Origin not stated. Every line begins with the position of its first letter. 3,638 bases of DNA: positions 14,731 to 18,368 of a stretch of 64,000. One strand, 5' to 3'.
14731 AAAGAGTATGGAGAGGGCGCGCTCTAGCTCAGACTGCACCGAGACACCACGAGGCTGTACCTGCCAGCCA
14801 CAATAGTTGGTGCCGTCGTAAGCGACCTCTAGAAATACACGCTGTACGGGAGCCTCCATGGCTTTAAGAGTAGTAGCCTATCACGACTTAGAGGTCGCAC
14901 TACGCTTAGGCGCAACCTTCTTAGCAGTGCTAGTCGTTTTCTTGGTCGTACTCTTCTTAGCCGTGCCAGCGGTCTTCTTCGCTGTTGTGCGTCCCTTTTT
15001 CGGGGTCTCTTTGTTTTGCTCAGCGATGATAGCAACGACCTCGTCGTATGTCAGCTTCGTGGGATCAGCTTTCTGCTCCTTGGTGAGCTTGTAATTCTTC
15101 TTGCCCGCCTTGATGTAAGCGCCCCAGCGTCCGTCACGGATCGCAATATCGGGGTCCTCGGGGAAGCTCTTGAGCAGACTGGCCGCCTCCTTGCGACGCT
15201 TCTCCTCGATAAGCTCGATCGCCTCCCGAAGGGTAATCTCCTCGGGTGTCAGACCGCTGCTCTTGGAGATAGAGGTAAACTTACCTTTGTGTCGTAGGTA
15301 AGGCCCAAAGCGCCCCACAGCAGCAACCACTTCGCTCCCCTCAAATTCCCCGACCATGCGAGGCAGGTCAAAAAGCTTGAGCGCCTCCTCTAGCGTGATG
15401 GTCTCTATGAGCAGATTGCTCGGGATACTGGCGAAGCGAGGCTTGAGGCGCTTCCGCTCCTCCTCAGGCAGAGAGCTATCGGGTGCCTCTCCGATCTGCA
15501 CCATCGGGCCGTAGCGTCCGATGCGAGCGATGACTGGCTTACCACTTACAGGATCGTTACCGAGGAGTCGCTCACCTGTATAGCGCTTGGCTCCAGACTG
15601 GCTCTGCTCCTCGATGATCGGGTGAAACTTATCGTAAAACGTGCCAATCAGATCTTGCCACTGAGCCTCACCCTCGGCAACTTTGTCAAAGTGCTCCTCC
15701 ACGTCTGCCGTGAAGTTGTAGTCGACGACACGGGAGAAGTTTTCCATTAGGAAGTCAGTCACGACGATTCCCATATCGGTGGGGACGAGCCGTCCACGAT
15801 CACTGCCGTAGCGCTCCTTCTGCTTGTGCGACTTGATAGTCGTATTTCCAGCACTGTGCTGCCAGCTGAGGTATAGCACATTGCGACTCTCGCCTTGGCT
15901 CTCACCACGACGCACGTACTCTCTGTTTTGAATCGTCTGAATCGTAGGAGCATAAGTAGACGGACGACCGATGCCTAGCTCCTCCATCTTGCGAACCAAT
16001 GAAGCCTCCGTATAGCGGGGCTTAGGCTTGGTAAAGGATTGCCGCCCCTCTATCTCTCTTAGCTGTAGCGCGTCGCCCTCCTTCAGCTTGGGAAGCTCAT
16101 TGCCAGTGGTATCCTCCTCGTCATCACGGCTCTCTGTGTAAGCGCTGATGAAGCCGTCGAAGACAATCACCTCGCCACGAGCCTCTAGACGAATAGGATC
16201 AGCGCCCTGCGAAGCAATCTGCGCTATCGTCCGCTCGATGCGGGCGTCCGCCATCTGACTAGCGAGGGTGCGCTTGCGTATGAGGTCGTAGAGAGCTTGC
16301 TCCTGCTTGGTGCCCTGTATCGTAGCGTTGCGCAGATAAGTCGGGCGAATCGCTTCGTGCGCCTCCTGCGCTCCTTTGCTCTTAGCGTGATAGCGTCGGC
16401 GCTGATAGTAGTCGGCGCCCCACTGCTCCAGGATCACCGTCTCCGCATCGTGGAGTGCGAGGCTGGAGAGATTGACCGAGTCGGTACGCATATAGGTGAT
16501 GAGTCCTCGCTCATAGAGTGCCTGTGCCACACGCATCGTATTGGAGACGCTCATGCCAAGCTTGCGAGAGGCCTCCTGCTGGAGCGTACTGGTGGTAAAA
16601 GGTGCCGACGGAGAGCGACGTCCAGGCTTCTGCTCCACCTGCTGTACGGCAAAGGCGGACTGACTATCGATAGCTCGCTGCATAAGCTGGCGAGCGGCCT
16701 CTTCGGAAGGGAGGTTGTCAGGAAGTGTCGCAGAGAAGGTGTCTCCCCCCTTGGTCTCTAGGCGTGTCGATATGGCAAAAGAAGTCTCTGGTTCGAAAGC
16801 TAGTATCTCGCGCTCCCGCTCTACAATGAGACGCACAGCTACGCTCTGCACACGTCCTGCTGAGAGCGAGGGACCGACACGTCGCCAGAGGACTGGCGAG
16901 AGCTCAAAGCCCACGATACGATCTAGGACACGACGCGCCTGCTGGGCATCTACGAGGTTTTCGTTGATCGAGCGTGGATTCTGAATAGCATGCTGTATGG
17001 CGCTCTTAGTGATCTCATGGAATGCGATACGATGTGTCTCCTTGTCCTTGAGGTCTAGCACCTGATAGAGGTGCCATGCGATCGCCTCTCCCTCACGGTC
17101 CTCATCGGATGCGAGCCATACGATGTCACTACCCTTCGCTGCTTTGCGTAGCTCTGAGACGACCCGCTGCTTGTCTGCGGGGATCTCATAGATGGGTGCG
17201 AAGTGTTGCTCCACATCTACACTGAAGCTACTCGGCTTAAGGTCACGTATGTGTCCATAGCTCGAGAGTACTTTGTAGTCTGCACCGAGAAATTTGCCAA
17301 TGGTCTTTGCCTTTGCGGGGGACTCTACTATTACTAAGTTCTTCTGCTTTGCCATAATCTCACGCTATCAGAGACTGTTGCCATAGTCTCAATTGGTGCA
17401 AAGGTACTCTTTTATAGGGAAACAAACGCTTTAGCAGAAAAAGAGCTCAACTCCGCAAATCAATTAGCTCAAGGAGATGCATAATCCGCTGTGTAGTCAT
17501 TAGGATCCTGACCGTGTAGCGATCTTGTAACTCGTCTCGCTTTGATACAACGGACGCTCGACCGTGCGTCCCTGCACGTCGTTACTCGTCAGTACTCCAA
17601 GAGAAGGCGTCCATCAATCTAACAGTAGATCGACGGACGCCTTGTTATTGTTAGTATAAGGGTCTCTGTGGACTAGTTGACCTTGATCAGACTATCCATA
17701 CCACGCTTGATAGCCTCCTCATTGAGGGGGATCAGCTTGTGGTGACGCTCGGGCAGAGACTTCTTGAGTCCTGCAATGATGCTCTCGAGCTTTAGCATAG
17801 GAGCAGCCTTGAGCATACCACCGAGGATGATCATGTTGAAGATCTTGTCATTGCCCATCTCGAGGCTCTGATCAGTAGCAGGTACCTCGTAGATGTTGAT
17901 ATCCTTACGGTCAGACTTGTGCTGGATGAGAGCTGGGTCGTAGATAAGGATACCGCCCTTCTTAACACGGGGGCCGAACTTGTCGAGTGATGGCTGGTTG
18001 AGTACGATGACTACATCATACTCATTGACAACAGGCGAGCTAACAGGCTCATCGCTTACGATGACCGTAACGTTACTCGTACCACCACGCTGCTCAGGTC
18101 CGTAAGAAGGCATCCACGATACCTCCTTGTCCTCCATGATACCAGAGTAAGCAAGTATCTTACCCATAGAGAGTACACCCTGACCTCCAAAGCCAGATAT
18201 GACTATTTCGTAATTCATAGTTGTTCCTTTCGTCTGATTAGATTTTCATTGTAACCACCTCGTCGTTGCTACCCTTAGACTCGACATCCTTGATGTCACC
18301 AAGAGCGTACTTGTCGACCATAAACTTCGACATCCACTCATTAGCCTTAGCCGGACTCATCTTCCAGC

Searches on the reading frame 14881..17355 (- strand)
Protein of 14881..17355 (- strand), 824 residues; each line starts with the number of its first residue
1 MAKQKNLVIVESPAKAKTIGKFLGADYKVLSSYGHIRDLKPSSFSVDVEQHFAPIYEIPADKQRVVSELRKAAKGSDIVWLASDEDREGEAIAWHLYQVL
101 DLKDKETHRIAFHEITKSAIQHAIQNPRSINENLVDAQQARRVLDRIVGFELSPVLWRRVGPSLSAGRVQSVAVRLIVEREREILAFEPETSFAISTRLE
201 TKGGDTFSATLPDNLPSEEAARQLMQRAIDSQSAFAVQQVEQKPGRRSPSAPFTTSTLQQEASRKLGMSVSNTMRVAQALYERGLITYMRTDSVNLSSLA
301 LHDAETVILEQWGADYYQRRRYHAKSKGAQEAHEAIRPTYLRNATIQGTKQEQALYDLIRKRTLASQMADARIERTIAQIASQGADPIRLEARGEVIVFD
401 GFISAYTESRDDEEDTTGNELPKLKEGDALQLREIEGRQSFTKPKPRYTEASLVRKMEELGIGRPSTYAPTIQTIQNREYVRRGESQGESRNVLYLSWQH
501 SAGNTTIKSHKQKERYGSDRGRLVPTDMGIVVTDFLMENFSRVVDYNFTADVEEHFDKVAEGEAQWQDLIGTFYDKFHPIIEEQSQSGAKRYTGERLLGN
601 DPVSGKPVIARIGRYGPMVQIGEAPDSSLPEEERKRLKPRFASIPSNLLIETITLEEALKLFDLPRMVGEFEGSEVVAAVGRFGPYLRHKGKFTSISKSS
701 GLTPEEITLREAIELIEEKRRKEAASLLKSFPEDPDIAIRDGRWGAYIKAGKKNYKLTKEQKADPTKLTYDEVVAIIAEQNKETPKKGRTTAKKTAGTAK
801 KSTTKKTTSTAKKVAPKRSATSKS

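Call 49: search_protein_families(library=pfam, proteins=[window:14881-17355:-], max_evalue=0.001)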
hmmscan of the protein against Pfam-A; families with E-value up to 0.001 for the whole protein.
window:14881-17355:- (824 aa): 3 families
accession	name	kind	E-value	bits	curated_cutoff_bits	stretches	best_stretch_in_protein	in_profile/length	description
PF01131.25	Topoisom_bac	-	9.3e-115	384.3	35.1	2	130-484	2-360/411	DNA topoisomerase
PF13368.11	Toprim_C_rpt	-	2.7e-43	146.1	22.3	3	672-724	4-54/57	Topoisomerase C-terminal repeat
PF01751.28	Toprim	-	1.1e-18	67.6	23.1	1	7-115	2-96/96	Toprim domain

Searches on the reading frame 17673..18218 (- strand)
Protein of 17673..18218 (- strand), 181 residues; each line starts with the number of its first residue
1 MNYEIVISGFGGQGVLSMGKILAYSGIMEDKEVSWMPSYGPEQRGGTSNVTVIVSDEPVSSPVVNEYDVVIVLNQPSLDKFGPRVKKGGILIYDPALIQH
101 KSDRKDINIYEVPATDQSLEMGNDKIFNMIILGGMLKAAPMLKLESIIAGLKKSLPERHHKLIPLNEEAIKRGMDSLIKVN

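Call 49: search_protein_families(library=pfam, proteins=[window:17673-18218:-], max_evalue=0.001)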
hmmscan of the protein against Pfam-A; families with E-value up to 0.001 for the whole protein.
window:17673-18218:- (181 aa): 1 family
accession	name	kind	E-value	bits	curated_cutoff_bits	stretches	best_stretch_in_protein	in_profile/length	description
PF01558.24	POR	-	1.1e-41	143.4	27.4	1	11-175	1-173/173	Pyruvate ferredoxin/flavodoxin oxidoreductase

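Call 51: find_encoding_contigs(protein=window:17673-18218:-, flank=1200, max_places=10)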
Protein window:17673-18218:- (181 aa): 23 contigs read that carry it; 10 places shown.
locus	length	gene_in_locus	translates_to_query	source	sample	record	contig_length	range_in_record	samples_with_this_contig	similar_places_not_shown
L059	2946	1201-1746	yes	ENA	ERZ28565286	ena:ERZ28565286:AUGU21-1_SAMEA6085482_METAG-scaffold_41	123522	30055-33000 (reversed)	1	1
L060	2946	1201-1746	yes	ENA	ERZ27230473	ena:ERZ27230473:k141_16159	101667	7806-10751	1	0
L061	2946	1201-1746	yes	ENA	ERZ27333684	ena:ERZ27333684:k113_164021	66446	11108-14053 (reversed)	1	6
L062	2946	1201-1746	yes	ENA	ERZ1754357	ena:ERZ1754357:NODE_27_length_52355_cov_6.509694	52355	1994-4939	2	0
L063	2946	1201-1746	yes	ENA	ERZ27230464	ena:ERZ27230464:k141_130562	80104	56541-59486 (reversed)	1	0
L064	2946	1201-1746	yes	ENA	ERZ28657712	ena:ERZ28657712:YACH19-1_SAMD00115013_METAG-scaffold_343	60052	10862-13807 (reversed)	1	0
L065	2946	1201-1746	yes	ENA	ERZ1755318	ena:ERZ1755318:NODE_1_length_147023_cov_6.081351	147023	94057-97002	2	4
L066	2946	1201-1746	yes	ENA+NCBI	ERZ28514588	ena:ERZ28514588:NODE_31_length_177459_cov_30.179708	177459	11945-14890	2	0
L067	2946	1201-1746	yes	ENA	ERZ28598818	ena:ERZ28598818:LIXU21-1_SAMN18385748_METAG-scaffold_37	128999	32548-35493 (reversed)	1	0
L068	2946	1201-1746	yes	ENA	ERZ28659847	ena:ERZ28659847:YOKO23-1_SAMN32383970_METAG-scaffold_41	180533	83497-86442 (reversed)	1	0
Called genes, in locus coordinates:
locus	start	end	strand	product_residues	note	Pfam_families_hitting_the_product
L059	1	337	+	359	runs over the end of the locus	PF01855:POR_N, PF17147:PFOR_II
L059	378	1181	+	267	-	PF02775:TPP_enzyme_C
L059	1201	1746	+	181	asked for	PF01558:POR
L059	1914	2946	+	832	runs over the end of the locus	PF01751:Toprim, PF01131:Topoisom_bac, PF13368:Toprim_C_rpt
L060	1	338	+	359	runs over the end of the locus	PF01855:POR_N, PF02780:Transketolase_C (faint), PF17147:PFOR_II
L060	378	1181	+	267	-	PF02775:TPP_enzyme_C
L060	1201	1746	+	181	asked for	PF01558:POR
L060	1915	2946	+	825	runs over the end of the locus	PF01751:Toprim, PF01131:Topoisom_bac, PF13368:Toprim_C_rpt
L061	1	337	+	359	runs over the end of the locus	PF01855:POR_N, PF17147:PFOR_II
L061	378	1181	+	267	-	PF02775:TPP_enzyme_C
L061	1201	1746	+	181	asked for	PF01558:POR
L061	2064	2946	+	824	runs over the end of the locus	PF01751:Toprim, PF01131:Topoisom_bac, PF13368:Toprim_C_rpt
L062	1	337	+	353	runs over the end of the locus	PF01855:POR_N, PF17147:PFOR_II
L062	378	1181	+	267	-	PF02775:TPP_enzyme_C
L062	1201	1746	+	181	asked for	PF01558:POR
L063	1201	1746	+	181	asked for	PF01558:POR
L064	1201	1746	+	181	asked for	PF01558:POR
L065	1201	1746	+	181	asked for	PF01558:POR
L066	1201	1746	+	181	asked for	PF01558:POR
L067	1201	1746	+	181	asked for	PF01558:POR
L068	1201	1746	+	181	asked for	PF01558:POR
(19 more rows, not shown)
